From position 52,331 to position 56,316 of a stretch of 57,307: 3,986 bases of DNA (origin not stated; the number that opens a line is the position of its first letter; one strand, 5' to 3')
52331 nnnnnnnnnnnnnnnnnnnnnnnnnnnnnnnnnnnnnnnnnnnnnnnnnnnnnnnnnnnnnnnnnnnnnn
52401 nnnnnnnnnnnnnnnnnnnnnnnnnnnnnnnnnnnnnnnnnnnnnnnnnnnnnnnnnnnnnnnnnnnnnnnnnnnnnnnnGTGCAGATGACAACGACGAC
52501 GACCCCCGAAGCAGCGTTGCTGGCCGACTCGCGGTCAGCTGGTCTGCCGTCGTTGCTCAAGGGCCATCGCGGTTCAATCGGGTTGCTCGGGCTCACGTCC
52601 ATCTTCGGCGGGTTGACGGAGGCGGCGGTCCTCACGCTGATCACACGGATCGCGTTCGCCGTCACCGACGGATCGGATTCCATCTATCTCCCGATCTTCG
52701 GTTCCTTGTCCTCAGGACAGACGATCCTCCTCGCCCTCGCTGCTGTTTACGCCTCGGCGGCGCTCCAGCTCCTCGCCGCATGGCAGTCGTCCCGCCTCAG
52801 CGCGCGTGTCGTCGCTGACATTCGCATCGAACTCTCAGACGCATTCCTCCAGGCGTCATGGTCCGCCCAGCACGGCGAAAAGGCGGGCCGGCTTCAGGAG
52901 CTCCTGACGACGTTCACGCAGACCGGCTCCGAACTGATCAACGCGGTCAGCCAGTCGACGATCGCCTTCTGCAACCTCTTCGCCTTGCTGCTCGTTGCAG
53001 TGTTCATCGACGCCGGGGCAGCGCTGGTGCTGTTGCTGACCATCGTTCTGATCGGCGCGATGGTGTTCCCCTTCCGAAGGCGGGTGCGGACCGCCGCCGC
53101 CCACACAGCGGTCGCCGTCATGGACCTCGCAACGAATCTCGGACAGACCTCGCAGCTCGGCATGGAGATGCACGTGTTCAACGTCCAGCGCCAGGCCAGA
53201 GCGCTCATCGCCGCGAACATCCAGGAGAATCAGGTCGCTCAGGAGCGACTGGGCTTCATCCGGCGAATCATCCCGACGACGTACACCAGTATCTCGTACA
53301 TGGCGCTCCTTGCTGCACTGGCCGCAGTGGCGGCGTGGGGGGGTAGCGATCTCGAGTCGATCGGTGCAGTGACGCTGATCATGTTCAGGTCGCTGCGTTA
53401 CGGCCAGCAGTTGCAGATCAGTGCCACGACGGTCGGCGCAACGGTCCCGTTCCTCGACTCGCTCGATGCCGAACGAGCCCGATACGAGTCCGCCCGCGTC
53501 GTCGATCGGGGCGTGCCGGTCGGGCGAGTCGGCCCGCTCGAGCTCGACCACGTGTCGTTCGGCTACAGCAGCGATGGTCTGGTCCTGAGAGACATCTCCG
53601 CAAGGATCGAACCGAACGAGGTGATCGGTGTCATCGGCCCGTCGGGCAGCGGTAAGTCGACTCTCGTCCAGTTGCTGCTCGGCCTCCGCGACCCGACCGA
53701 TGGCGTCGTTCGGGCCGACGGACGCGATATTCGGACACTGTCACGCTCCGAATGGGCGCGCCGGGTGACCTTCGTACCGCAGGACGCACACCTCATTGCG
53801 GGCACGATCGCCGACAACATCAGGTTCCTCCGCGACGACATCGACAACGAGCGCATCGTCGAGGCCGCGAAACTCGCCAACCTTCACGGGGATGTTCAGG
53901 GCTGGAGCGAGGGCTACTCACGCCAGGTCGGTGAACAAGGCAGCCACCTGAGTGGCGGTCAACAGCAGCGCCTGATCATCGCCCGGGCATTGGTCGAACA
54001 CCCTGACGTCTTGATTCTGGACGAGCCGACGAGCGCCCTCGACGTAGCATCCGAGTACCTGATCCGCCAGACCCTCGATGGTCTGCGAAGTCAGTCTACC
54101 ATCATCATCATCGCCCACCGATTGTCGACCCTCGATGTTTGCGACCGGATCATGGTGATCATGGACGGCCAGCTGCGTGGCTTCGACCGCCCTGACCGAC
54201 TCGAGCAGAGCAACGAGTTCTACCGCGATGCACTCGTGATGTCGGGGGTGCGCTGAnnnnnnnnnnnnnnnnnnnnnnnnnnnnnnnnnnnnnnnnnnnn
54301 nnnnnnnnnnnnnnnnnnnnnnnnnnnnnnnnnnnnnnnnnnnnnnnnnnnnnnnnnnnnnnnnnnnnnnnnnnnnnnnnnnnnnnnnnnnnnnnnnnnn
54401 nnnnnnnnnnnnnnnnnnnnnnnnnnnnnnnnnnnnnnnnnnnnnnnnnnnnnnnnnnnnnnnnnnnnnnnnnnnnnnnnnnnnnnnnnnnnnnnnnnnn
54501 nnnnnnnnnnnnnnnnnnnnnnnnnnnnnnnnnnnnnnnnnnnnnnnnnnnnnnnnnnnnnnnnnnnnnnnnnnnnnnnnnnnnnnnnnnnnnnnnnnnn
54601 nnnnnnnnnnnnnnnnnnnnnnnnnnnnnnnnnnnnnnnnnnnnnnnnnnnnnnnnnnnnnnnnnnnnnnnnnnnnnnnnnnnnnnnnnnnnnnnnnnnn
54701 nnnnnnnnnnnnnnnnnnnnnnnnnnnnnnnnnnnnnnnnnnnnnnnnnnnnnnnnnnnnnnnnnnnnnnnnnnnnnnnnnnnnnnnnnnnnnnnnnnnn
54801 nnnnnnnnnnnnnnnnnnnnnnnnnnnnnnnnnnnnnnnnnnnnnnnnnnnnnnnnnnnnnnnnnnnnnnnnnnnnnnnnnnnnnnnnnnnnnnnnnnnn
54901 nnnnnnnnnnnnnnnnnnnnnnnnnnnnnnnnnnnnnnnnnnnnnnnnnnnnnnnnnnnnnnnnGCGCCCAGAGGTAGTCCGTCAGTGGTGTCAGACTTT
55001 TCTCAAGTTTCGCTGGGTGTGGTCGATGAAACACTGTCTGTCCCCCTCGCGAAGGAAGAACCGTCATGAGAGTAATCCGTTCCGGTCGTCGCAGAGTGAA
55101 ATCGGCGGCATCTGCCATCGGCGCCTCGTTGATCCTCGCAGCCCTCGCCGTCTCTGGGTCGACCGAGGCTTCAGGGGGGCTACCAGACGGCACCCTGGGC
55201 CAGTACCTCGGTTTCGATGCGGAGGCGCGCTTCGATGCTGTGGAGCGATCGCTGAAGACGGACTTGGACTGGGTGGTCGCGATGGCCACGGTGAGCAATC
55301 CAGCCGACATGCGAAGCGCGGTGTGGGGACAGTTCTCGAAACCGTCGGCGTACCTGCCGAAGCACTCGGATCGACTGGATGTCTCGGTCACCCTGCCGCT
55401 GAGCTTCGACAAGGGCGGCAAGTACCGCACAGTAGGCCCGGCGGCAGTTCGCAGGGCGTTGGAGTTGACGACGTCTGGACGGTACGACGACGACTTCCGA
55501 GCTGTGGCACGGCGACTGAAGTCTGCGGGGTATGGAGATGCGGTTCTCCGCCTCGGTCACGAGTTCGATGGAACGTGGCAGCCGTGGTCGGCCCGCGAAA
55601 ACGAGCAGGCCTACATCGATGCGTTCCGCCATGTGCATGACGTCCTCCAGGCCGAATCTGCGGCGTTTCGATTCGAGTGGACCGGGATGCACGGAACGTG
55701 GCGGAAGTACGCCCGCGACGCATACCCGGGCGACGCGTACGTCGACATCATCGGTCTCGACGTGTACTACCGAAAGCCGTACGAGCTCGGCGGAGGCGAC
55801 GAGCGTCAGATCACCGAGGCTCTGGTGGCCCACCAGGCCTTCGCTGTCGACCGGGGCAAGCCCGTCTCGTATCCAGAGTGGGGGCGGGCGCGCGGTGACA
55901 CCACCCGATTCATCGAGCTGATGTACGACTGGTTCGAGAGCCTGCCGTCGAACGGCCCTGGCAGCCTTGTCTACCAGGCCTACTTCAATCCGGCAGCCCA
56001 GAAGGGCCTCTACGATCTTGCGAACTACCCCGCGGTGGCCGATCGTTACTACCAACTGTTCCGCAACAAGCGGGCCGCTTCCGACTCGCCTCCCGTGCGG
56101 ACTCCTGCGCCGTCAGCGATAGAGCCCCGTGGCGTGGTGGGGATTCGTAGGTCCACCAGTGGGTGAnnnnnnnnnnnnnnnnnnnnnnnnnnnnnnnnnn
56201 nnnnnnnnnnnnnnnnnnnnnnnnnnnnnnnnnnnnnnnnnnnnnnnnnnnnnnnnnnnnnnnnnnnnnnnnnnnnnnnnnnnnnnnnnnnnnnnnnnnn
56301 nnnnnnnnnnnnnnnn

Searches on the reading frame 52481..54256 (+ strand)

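Call 38: search_protein_families(library=pfam, proteins=[window:52481-54256:+], max_evalue=0.001)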
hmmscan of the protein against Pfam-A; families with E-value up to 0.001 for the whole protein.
window:52481-54256:+ (591 aa): 5 families
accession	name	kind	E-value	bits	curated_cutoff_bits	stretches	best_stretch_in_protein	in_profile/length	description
PF00005.33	ABC_tran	-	9.8e-34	117.3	25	1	369-518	1-137/137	ABC transporter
PF00664.28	ABC_membrane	-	3.6e-07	30.6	28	1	34-302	2-266/274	ABC transporter transmembrane region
PF02463.25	SMC_N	-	8e-07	29.1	40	0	489-561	136-212/220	RecF/RecN/SMC N terminal domain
PF13191.12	AAA_16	-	1.1e-05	26.4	32.6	1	380-543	25-166/167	AAA ATPase domain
PF13304.12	AAA_21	-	1.7e-05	25.5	27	0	382-421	2-40/304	AAA domain, putative AbiEii toxin, Type IV TA system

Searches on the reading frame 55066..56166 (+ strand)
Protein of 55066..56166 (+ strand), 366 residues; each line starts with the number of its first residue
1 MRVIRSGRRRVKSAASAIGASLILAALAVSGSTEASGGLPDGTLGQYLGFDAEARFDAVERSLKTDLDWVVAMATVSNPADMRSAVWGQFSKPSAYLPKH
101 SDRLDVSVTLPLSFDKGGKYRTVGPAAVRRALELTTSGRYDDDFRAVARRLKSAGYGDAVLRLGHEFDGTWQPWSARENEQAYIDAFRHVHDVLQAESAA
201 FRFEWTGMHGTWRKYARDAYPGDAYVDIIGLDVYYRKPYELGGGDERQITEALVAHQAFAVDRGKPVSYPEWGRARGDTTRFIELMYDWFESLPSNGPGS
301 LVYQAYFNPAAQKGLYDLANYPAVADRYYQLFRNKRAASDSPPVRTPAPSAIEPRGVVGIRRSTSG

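Call 38: search_protein_families(library=pfam, proteins=[window:55066-56166:+], max_evalue=0.001)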
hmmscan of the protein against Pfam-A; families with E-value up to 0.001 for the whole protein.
window:55066-56166:+ (366 aa): 1 family
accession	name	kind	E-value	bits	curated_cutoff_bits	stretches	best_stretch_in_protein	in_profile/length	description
PF02156.21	Glyco_hydro_26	-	7e-11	42.5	20.2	1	149-241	144-237/311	Glycosyl hydrolase family 26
